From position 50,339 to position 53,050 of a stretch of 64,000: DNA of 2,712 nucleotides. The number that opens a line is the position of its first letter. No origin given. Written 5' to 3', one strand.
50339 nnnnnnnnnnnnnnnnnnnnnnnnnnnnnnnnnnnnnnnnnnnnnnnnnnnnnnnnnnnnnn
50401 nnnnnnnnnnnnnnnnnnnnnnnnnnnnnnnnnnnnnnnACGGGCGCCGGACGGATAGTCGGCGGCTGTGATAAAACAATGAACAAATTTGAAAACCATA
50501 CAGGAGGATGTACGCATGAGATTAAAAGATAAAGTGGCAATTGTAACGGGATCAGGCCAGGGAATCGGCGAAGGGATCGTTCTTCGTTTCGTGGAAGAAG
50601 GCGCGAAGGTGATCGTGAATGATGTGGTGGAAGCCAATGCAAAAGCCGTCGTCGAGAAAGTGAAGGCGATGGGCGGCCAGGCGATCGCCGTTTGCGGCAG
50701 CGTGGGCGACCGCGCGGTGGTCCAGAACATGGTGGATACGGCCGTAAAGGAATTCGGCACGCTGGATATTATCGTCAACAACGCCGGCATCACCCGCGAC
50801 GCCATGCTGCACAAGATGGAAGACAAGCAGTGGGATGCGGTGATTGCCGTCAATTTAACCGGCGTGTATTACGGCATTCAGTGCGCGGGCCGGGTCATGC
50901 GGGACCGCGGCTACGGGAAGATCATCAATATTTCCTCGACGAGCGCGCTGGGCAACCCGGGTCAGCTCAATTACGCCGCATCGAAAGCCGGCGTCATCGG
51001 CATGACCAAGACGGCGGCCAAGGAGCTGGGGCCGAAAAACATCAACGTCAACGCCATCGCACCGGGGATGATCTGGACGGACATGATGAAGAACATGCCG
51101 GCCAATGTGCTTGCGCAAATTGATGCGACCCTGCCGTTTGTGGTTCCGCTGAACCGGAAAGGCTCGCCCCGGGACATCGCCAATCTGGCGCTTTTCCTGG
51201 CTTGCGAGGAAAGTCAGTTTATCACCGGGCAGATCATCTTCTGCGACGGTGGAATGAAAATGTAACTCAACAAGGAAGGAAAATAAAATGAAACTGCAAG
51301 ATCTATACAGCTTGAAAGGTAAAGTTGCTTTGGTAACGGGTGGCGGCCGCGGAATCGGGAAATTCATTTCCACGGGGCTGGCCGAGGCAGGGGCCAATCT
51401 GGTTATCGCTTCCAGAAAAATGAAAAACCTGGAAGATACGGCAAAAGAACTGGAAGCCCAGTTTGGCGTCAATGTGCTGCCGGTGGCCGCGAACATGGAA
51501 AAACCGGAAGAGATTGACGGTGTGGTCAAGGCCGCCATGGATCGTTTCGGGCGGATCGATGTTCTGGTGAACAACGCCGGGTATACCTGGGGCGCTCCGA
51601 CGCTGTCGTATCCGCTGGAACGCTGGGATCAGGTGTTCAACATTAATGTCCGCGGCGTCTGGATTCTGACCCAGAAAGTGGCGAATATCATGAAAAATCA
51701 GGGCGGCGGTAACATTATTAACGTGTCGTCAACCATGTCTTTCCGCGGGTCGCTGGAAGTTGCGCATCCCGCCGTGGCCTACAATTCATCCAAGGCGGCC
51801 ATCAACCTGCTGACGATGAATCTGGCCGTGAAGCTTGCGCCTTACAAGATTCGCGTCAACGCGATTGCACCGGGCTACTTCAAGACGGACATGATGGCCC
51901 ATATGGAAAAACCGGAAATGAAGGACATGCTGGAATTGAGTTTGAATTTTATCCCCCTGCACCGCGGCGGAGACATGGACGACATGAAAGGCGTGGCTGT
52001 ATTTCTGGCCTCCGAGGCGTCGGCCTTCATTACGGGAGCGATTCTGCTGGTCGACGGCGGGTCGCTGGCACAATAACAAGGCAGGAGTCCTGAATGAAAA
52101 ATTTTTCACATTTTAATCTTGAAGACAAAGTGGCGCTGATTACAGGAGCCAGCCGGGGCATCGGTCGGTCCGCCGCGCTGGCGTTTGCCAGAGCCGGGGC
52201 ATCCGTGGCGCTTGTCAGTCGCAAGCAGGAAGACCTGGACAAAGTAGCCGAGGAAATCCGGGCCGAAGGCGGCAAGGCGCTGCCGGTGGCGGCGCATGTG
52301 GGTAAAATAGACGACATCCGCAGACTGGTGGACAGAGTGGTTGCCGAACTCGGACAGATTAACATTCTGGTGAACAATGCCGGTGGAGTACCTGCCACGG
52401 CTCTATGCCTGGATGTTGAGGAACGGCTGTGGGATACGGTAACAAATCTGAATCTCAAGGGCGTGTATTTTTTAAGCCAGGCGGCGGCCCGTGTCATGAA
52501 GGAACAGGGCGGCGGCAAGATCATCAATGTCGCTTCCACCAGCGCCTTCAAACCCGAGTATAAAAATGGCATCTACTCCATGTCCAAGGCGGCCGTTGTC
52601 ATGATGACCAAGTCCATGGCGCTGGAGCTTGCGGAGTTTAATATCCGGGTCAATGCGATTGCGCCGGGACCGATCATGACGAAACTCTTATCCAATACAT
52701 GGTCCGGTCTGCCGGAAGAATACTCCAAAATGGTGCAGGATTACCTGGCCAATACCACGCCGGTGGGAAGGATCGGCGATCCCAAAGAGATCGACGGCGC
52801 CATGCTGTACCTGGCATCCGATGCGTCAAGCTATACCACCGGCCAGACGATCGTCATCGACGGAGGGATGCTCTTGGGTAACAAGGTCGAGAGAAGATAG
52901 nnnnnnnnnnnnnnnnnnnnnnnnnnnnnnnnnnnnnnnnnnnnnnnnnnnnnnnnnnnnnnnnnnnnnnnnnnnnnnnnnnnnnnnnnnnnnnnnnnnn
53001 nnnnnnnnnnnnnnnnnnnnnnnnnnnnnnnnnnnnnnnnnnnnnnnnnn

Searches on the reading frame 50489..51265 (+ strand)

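Call 6: search_protein_families(library=pfam, proteins=[window:50489-51265:+])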
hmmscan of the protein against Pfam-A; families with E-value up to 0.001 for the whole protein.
window:50489-51265:+ (258 aa): 3 families
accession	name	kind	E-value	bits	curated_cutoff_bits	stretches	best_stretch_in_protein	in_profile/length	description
PF13561.12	adh_short_C2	-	6.6e-64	216.1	27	1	24-256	6-235/236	Enoyl-(Acyl carrier protein) reductase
PF00106.31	adh_short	-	8.6e-58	195.5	26.6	1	15-204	1-191/195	short chain dehydrogenase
PF08659.16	KR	-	3.4e-15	56.9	22.6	1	18-167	4-154/180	KR domain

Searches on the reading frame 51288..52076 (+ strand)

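Call 6: search_protein_families(library=pfam, proteins=[window:51288-52076:+])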
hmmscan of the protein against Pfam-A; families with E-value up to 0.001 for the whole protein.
window:51288-52076:+ (262 aa): 4 families
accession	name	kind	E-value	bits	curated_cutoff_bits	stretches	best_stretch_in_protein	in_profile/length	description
PF13561.12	adh_short_C2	-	7.5e-60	202.9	27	1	21-258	6-234/236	Enoyl-(Acyl carrier protein) reductase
PF00106.31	adh_short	-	8.6e-58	195.5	26.6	1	12-208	1-192/195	short chain dehydrogenase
PF08659.16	KR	-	3.7e-14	53.5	22.6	1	14-163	3-151/180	KR domain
PF23441.1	SDR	-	1.8e-05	24.7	27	1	13-259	9-255/258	SDR-like rossmann domain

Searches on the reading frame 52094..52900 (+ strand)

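Call 6: search_protein_families(library=pfam, proteins=[window:52094-52900:+])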
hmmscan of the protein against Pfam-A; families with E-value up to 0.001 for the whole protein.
window:52094-52900:+ (268 aa): 3 families
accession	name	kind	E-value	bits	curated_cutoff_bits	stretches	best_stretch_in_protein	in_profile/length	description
PF13561.12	adh_short_C2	-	4.6e-63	213.4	27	1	18-259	1-235/236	Enoyl-(Acyl carrier protein) reductase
PF00106.31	adh_short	-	1.1e-57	195.1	26.6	1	12-202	1-190/195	short chain dehydrogenase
PF08659.16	KR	-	2.4e-09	37.8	22.6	1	14-133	3-125/180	KR domain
